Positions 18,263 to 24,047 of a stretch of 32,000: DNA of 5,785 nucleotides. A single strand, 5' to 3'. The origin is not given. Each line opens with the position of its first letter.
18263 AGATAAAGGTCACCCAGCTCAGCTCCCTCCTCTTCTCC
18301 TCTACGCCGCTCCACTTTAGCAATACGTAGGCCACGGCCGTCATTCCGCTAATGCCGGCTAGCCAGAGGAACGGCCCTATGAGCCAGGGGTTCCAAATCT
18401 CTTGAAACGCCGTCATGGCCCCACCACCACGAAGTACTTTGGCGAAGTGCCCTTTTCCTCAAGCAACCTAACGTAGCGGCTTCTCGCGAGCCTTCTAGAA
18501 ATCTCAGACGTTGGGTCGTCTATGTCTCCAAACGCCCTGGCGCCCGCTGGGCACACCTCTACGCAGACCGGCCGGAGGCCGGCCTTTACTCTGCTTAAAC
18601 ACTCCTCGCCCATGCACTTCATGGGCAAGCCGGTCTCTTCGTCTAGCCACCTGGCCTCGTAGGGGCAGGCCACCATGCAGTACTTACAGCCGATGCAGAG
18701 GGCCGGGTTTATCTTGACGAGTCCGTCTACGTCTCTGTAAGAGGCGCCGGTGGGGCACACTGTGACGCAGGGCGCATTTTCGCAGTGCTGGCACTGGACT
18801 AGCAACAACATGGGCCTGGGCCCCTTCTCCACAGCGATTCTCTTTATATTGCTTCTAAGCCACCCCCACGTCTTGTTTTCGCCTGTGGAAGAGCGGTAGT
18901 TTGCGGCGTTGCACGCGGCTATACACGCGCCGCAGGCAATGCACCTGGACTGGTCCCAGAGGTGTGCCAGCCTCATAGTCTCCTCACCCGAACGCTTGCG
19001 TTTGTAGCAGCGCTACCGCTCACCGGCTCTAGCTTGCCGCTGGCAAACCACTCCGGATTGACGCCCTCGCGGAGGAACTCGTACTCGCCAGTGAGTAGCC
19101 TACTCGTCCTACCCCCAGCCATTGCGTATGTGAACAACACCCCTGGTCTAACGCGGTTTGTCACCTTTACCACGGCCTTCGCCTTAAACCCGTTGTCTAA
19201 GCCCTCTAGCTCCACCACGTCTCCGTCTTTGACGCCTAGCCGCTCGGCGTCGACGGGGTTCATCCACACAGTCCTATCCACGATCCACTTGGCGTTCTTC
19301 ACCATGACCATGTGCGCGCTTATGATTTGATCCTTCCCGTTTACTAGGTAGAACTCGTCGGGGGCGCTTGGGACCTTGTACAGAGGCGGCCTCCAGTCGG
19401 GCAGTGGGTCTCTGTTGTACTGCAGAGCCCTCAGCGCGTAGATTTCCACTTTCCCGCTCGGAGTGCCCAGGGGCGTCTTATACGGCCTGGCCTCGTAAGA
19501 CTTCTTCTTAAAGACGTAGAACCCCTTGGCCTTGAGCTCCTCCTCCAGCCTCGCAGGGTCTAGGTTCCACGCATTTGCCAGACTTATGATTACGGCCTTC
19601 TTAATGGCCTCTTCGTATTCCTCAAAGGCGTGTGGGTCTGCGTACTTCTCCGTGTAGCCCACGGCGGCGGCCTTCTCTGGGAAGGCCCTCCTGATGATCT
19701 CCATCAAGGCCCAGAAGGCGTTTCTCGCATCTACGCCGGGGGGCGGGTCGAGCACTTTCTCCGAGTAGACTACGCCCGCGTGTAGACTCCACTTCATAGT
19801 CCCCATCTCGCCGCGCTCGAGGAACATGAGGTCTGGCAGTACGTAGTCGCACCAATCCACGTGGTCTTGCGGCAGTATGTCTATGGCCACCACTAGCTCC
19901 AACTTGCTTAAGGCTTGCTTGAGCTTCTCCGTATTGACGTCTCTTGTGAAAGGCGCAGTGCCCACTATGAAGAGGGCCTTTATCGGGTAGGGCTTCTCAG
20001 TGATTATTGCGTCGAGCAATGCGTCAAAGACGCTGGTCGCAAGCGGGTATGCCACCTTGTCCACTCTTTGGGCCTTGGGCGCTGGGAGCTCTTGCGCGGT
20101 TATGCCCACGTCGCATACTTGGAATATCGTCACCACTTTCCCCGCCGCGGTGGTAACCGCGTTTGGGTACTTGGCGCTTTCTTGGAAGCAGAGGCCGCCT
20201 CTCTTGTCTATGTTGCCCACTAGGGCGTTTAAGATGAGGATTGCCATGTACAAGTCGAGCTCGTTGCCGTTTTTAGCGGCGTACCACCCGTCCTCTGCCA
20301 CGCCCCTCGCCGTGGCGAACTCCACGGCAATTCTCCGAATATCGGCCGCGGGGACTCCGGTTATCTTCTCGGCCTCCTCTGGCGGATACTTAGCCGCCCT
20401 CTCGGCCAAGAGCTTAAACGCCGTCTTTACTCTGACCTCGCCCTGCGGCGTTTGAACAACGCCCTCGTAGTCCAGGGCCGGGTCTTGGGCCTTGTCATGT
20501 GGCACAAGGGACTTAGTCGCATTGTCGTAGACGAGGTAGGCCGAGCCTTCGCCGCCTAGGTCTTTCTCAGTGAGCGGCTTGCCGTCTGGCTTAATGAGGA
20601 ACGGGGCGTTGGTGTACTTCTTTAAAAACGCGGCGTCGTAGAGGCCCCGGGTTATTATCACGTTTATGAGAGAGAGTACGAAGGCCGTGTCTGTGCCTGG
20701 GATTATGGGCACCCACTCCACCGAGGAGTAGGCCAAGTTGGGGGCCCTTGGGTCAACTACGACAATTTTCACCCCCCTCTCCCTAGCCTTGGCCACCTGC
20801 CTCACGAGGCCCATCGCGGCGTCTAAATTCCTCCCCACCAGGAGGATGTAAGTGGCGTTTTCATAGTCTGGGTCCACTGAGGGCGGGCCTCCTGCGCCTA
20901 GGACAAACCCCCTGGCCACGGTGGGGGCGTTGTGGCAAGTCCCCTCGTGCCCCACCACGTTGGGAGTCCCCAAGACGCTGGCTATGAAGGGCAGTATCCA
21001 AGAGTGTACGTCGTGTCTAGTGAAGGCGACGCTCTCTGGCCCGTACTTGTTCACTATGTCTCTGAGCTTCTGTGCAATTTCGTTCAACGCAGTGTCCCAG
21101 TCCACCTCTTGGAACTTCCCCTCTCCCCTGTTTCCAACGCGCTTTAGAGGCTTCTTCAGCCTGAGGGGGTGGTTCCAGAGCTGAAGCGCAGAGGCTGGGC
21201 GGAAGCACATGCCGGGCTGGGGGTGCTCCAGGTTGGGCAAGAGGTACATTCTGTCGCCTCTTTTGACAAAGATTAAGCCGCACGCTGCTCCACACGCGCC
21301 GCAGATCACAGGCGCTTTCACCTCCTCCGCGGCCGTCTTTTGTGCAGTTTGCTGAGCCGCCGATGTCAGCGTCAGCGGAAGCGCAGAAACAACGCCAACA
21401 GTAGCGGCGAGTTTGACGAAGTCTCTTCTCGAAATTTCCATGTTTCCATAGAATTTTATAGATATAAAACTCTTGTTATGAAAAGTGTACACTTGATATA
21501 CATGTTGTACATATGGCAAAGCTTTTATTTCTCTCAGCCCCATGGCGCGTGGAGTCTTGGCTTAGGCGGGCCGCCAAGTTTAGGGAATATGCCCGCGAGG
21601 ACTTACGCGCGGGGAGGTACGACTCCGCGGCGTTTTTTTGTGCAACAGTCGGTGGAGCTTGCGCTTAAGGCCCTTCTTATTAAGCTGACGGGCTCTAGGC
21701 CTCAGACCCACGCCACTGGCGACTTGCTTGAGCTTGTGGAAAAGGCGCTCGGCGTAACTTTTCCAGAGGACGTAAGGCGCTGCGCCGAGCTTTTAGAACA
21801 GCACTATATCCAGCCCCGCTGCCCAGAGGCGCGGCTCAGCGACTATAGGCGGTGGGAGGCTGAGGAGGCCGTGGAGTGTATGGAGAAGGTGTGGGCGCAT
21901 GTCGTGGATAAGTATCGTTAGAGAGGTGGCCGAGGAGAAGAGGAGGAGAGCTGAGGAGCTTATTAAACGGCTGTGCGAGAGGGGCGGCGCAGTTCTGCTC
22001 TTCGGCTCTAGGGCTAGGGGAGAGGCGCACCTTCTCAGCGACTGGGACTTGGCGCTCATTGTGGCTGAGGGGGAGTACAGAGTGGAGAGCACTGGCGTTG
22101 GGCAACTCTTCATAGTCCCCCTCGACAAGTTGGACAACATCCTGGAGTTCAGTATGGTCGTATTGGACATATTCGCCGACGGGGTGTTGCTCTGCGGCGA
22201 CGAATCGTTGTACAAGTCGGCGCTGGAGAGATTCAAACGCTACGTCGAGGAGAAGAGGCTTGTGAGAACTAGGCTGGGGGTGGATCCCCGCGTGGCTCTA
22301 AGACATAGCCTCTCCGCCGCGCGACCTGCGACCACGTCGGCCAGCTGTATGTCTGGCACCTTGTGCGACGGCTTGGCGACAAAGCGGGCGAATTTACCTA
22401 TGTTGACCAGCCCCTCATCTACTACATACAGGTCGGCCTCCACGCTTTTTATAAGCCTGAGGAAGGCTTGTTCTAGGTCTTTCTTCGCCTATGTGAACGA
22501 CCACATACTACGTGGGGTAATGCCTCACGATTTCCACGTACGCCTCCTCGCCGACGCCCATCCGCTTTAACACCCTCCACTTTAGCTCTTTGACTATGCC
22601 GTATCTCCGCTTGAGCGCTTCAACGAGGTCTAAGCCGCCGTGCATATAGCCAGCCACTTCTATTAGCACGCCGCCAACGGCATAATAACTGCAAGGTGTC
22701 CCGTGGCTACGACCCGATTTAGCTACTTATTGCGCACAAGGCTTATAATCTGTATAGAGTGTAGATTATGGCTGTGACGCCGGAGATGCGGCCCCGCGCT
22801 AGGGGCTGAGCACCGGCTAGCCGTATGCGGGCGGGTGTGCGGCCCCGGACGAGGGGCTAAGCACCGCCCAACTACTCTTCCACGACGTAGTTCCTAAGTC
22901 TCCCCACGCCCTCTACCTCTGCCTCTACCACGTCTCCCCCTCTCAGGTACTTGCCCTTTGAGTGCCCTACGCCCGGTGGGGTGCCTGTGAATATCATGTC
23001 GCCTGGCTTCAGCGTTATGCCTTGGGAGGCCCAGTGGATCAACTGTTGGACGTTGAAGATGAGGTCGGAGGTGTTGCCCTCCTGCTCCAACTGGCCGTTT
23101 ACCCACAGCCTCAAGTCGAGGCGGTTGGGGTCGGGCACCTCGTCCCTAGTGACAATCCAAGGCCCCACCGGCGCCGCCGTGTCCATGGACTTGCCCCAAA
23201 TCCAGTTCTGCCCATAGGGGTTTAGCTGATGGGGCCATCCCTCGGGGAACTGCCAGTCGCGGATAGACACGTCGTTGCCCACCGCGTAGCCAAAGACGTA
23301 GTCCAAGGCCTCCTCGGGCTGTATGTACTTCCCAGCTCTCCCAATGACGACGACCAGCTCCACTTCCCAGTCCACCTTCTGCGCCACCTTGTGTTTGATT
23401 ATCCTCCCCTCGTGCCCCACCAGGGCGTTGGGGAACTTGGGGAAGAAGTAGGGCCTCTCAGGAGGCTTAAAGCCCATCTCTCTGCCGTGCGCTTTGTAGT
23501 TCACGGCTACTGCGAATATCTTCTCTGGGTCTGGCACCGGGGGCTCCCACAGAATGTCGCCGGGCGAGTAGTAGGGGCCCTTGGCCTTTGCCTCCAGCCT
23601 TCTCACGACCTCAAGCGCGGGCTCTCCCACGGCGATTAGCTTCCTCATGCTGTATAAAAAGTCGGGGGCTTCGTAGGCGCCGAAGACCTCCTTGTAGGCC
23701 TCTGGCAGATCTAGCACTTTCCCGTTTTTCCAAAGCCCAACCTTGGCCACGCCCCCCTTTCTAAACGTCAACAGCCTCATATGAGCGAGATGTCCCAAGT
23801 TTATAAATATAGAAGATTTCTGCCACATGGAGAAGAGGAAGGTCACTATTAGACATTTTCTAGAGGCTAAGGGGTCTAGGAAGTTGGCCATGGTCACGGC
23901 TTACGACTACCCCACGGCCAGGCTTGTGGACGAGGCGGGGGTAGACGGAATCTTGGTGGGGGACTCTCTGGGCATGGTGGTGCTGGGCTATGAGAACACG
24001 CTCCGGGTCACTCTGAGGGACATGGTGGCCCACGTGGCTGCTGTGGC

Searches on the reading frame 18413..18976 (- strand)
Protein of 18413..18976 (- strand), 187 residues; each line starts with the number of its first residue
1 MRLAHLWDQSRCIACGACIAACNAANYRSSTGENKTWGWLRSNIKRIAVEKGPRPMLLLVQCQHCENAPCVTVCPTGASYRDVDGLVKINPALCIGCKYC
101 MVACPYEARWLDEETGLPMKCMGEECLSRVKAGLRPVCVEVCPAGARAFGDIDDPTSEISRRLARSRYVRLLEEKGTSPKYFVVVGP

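Call 15: search_protein_families(library=pfam, proteins=[window:18413-18976:-], max_evalue=0.001)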
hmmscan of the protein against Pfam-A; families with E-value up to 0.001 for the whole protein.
window:18413-18976:- (187 aa): 15 families
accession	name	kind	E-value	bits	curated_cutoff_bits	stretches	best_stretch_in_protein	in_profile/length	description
PF13247.11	Fer4_11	-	2.9e-22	79.2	26.2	1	60-151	8-99/100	4Fe-4S dicluster domain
PF12837.12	Fer4_6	-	1.1e-14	54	25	2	87-108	2-23/24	4Fe-4S binding domain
PF00037.32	Fer4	-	2.8e-14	52.7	21.1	2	87-108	1-22/24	4Fe-4S binding domain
PF12838.12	Fer4_7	-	1.2e-13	51.7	27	2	11-78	1-52/52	4Fe-4S dicluster domain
PF13237.11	Fer4_10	-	5.9e-11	42.6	25.5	2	61-105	8-53/53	4Fe-4S dicluster domain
PF13187.11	Fer4_9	-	7.4e-10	39.1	27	1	11-78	1-51/52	4Fe-4S dicluster domain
PF12797.12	Fer4_2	-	7.7e-10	38.5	24.5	2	87-106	3-22/22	4Fe-4S binding domain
PF13484.11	Fer4_16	-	7.1e-07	30.4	30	0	11-26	1-16/66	4Fe-4S double cluster binding domain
PF25160.1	LdpA_Fe-S-bd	-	2e-06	27.9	27.6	0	67-107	6-41/49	LdpA Fe-S cluster-binding domain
PF13183.11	Fer4_8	-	2.5e-06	28.4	27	1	10-77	3-67/68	4Fe-4S dicluster domain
PF12800.12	Fer4_4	-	4.9e-05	23.8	24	0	10-23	2-15/17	4Fe-4S binding domain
PF14697.11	Fer4_21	-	0.00016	22.1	35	0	88-144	2-53/59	4Fe-4S dicluster domain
PF12798.12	Fer4_3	-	0.00048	21.2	27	0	94-108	1-15/15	4Fe-4S binding domain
PF13534.11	Fer4_17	-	0.0006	20.8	22.2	0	94-109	2-17/61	4Fe-4S dicluster domain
PF13746.11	Fer4_18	-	0.00072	20.2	27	0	58-106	57-97/114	4Fe-4S dicluster domain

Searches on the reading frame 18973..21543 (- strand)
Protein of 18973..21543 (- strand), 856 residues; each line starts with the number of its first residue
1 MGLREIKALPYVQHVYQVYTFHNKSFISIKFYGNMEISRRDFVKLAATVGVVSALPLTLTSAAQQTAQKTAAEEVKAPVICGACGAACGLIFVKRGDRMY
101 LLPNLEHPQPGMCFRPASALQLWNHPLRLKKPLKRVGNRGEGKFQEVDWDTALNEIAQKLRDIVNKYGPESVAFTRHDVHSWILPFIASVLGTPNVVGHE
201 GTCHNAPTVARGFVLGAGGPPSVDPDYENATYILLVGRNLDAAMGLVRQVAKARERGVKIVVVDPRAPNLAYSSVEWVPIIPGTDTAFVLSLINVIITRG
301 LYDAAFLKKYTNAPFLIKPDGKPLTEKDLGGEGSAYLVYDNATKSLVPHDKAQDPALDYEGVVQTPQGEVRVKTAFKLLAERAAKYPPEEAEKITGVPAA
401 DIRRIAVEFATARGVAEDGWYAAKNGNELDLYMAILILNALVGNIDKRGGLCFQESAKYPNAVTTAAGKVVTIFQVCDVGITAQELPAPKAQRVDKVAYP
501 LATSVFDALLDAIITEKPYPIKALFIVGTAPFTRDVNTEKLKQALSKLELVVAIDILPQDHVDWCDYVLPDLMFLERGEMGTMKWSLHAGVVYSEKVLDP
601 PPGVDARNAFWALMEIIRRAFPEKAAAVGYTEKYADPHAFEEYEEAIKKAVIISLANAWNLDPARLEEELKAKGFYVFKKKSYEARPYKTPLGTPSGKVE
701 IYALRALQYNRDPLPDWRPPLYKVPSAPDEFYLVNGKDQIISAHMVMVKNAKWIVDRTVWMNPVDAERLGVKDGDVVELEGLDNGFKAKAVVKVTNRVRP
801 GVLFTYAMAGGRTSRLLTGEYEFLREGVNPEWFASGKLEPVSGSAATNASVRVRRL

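Call 15: search_protein_families(library=pfam, proteins=[window:18973-21543:-], max_evalue=0.001)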
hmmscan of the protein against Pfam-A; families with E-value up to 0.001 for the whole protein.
window:18973-21543:- (856 aa): 2 families
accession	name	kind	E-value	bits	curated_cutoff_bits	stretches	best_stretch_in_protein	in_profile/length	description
PF00384.28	Molybdopterin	-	6.9e-36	124.4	24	1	128-616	1-350/353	Molybdopterin oxidoreductase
PF01568.27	Molydop_binding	-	2.8e-11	43.8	26.8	1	757-811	30-82/110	Molydopterin dinucleotide binding domain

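Call 47: search_protein_families(library=ncbifam, proteins=[window:18973-21543:-], max_evalue=0.001)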
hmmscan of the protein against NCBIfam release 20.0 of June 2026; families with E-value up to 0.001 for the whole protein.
window:18973-21543:- (856 aa): 24 families
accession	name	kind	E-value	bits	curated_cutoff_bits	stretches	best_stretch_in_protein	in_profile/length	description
NF012032.0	PRK15488.1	equivalog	3.8e-107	359.1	694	2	35-312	1-282/759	thiosulfate reductase PhsA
TIGR02166.1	dmsA_ynfE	subfamily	2.6e-61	207.7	777.7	2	37-311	1-299/794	DMSO/selenate family reductase complex A subunit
TIGR01591.1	Fdh-alpha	equivalog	4.4e-58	196.9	666.25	3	79-312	1-239/672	formate dehydrogenase subunit alpha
TIGR03479.1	DMSO_red_II_alp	subfamily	1.5e-57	195.3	984.75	1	103-638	95-659/913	molybdopterin-dependent oxidoreductase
NF041885.1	selenate_YnfE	exception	6.1e-50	169.9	1675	3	37-311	3-306/805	selenate/tellurate reductase subunit YnfE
NF041884.1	selenate_YnfF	exception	3.3e-48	164.2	1650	2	37-311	1-299/798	selenate/tellurate reductase subunit YnfF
TIGR00509.1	bisC_fam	subfamily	9.6e-47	159.7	1017.55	2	389-804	281-702/772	molybdopterin guanine dinucleotide-containing S/N-oxide reductase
NF011566.1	PRK14990.1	exception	8e-39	133.3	1600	2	35-311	12-319/814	dimethylsulfoxide reductase subunit A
NF011567.1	PRK14991.1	equivalog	1.2e-34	119.3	1750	2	182-576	236-680/1022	tetrathionate reductase subunit TtrA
NF041783.2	mnquin_red_QrcB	equivalog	3.1e-32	111.6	440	2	72-301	48-282/695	menaquinone reductase molybdopterin-binding-like subunit QrcB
TIGR02164.1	torA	equivalog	4.8e-32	111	1465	2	387-779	328-731/824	trimethylamine-N-oxide reductase TorA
NF011682.0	PRK15102.1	equivalog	1.2e-31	109.6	909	1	387-780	332-736/829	trimethylamine-N-oxide reductase TorA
NF042978.1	EthbenzDh_ebdA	equivalog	5.3e-31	107.2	2000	1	127-453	141-480/977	ethylbenzene dehydrogenase subunit alpha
TIGR01553.1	formate-DH-alph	equivalog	1.2e-30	106.1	814.2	1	36-412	1-395/1009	formate dehydrogenase-N subunit alpha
NF041714.1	arsenate_red_ArrA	equivalog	2.6e-28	98.6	1600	2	37-312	3-297/848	arsenate respiratory reductase molybdopterin-containing subunit ArrA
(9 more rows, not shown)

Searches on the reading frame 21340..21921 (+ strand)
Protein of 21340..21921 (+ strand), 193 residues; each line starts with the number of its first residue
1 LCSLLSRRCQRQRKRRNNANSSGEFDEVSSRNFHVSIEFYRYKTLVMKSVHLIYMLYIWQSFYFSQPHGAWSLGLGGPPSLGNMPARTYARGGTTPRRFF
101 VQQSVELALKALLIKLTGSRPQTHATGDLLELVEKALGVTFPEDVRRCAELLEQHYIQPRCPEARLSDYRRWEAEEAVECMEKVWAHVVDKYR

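Call 60: search_protein_families(library=pfam, proteins=[window:21340-21921:+], max_evalue=0.001)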
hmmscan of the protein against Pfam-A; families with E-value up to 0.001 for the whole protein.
window:21340-21921:+ (193 aa): 1 family
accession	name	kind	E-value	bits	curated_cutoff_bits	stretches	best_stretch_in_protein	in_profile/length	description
PF05168.19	HEPN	-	3.8e-21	75.9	22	1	99-187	29-113/117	HEPN domain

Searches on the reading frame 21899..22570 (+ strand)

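Call 60: search_protein_families(library=pfam, proteins=[window:21899-22570:+], max_evalue=0.001)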
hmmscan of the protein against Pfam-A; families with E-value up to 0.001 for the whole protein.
window:21899-22570:+ (223 aa): 3 families
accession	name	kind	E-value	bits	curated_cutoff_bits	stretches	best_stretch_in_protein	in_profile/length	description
PF01909.29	NTP_transf_2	-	1e-06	29.5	21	1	19-71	2-47/93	Nucleotidyltransferase domain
PF18765.7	Polbeta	-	1e-05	26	26.9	1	31-58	15-42/93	Polymerase beta, Nucleotidyltransferase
PF03445.19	DUF294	-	0.00019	21.7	21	1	11-59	28-79/138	Putative nucleotidyltransferase DUF294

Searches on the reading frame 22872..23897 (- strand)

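Call 60: search_protein_families(library=pfam, proteins=[window:22872-23897:-], max_evalue=0.001)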
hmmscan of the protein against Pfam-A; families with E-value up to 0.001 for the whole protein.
window:22872-23897:- (341 aa): 1 family
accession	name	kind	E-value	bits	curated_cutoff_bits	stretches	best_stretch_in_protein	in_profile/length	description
PF01557.24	FAA_hydrolase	-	3.6e-72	242.9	23.9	1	126-339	1-214/214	Fumarylacetoacetate (FAA) hydrolase C-terminal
